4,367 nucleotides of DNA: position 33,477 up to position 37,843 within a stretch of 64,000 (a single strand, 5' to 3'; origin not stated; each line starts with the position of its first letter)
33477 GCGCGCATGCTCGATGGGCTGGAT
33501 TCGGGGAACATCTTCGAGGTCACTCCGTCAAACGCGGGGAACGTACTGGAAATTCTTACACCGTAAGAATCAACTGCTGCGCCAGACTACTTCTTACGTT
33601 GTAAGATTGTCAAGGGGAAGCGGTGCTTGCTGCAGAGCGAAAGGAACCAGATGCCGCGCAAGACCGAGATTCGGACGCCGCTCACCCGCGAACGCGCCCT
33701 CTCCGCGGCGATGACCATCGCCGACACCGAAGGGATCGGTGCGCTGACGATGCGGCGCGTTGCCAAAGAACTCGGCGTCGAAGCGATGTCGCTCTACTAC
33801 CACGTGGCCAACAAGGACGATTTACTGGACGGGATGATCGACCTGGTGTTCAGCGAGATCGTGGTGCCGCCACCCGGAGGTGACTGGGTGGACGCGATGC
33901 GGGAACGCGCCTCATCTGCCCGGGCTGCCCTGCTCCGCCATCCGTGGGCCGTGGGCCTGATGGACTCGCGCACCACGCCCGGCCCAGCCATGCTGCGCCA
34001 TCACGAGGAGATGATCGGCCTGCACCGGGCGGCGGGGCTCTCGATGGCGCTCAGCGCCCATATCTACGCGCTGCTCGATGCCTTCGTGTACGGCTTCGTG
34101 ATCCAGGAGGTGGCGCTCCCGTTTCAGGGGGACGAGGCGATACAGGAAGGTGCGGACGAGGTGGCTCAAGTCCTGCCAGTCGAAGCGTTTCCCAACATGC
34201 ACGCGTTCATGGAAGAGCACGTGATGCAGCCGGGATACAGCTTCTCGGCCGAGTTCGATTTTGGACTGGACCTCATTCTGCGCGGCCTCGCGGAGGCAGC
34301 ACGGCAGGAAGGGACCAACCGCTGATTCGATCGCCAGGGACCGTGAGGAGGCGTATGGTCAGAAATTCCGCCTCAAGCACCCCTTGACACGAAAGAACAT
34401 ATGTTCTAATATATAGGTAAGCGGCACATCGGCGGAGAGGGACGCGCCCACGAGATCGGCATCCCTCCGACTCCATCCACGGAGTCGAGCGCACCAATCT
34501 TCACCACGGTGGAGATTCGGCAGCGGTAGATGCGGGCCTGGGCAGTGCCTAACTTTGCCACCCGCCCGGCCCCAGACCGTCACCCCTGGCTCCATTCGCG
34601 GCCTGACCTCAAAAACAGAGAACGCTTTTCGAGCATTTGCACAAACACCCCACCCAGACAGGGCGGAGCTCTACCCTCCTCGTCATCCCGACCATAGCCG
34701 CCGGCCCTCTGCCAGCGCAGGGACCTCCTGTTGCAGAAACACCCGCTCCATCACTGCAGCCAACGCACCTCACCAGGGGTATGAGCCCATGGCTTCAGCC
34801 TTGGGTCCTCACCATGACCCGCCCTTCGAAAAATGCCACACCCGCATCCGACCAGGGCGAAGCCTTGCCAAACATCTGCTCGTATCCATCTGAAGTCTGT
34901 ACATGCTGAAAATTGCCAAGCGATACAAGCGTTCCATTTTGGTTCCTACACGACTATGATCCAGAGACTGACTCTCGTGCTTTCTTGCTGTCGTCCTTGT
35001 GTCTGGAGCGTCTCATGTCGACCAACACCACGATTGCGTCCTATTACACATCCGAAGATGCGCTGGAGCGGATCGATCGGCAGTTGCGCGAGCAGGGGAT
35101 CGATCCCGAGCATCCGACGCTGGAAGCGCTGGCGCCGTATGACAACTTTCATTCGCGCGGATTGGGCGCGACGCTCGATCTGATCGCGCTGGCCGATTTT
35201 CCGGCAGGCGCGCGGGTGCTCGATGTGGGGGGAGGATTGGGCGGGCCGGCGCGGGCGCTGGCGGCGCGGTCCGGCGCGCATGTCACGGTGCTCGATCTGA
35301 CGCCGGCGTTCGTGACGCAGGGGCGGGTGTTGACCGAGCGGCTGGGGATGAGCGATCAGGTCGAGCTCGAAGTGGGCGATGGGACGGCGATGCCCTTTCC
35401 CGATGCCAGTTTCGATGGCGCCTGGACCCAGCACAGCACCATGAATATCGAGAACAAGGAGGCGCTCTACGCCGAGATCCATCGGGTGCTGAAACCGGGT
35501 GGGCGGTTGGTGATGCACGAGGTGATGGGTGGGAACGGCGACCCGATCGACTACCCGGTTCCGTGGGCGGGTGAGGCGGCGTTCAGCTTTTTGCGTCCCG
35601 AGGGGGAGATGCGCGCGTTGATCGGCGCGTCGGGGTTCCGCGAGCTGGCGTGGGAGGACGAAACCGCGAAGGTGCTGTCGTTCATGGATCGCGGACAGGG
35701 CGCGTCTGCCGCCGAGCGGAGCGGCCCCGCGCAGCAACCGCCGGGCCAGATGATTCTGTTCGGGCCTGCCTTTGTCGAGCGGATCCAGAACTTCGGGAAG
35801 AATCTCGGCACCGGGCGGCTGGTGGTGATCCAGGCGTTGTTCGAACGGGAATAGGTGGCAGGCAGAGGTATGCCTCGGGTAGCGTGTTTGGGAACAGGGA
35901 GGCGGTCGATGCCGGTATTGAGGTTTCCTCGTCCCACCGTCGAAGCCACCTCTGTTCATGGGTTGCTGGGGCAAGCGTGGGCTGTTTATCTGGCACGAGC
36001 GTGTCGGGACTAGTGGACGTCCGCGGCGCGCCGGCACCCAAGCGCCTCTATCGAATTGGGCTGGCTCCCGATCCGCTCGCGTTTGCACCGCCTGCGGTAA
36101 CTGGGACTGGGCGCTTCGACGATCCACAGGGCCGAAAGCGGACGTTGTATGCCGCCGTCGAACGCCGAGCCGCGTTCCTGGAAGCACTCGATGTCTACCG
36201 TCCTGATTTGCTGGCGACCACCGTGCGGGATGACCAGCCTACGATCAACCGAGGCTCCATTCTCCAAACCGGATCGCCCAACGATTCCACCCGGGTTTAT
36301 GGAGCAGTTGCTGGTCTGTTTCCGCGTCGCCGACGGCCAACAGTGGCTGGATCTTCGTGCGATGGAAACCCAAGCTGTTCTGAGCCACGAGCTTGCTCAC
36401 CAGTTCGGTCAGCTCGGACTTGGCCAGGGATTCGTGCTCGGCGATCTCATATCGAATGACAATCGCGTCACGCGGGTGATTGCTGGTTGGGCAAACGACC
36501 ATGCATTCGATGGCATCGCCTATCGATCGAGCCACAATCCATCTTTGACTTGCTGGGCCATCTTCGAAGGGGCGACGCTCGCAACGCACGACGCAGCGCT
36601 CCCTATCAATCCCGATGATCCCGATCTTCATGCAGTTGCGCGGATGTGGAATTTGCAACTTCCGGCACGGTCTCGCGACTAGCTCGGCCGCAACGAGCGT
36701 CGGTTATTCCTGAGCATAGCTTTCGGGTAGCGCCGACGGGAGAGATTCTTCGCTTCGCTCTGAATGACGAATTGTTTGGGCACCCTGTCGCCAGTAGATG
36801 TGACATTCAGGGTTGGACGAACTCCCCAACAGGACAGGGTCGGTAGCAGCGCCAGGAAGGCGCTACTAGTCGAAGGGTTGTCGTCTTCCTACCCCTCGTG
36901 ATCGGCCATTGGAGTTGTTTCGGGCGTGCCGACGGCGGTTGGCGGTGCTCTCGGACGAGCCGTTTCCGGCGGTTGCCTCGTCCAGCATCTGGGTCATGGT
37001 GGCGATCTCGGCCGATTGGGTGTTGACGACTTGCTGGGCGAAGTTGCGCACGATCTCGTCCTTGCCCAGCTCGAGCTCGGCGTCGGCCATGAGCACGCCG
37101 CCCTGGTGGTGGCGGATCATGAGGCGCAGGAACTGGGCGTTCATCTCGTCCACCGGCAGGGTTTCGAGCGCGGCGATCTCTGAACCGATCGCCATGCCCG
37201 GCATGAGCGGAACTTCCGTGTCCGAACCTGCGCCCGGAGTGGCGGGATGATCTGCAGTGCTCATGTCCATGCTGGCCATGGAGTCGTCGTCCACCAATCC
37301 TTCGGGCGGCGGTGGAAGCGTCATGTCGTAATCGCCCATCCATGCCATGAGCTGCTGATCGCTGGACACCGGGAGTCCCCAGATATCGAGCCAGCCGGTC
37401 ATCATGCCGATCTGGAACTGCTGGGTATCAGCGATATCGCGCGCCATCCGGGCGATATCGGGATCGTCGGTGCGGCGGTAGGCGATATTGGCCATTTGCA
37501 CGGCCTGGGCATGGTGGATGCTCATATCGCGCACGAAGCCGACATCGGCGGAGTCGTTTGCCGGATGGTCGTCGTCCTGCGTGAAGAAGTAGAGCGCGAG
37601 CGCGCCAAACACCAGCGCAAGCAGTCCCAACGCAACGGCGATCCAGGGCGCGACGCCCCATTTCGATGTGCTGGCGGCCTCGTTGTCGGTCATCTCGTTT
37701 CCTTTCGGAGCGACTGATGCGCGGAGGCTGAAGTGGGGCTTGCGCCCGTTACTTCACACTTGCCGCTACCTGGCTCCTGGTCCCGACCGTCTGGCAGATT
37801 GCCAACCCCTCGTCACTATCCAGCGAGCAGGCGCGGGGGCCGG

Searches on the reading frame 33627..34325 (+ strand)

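Call 46: search_protein_families(library=pfam, proteins=[window:33627-34325:+], max_evalue=0.001)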
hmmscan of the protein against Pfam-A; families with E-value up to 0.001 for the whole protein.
window:33627-34325:+ (232 aa): 2 families
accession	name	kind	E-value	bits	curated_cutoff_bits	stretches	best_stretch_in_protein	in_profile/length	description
PF02909.22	TetR_C_1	-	9.2e-22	77.9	21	1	82-223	4-144/146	Tetracyclin repressor-like, C-terminal domain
PF00440.29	TetR_N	-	3e-09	37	24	1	25-68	2-45/47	Bacterial regulatory proteins, tetR family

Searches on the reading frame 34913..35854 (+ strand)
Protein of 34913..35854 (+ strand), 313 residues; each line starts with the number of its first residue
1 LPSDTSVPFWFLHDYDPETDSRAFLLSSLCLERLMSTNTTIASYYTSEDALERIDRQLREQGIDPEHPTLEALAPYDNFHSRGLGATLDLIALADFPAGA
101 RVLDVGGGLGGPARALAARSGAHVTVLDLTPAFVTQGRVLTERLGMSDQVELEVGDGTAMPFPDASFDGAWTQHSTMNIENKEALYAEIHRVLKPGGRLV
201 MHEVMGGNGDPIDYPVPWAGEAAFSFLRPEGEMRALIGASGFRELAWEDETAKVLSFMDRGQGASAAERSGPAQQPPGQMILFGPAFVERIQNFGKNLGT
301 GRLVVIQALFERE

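Call 46: search_protein_families(library=pfam, proteins=[window:34913-35854:+], max_evalue=0.001)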
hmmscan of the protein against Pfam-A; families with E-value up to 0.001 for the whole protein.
window:34913-35854:+ (313 aa): 10 families
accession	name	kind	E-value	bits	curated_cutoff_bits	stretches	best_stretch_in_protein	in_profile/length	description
PF08241.18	Methyltransf_11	-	3.3e-21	76.2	21.2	1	103-201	1-95/95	Methyltransferase domain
PF13649.12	Methyltransf_25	-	7e-19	68.7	27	1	102-197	1-97/97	Methyltransferase domain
PF13847.12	Methyltransf_31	-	3.2e-14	53.3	27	1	99-204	4-112/145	Methyltransferase domain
PF08242.18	Methyltransf_12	-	5.1e-12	46.8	30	1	103-199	1-98/98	Methyltransferase domain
PF01209.24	Ubie_methyltran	-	9.1e-12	45.3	20.1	1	98-204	47-154/233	ubiE/COQ5 methyltransferase family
PF13489.12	Methyltransf_23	-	1.8e-08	34.7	27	1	93-204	17-119/164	Methyltransferase domain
PF00891.24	Methyltransf_2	-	0.00014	21.7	22.3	1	89-209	53-172/210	O-methyltransferase domain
PF02353.26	CMAS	-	0.00023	21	27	1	96-205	60-168/273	Mycolic acid cyclopropane synthetase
PF01135.25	PCMT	-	0.00027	21.2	20.3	1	90-201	68-171/210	Protein-L-isoaspartate(D-aspartate) O-methyltransferase (PCMT)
PF20922.3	Anamorsin_N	-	0.00032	20.9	27.1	1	140-207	24-93/163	Anamorsin, N-terminal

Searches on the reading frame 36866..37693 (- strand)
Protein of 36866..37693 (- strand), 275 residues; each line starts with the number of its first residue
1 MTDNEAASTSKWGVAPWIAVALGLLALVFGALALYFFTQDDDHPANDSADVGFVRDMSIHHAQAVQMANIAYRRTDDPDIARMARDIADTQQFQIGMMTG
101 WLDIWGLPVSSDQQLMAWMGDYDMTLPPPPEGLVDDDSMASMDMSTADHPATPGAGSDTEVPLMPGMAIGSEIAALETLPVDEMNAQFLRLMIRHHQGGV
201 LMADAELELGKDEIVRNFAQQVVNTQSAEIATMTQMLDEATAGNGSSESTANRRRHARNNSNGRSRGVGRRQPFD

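Call 46: search_protein_families(library=pfam, proteins=[window:36866-37693:-], max_evalue=0.001)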
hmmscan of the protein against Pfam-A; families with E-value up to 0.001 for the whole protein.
window:36866-37693:- (275 aa): 2 families
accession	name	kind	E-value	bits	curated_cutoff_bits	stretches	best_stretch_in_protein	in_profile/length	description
PF03713.19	DUF305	-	8.9e-45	152.9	27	1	50-237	1-151/151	Domain of unknown function (DUF305)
PF13628.12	DUF4142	-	3.9e-05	24.4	27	0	171-228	73-130/138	Domain of unknown function (DUF4142)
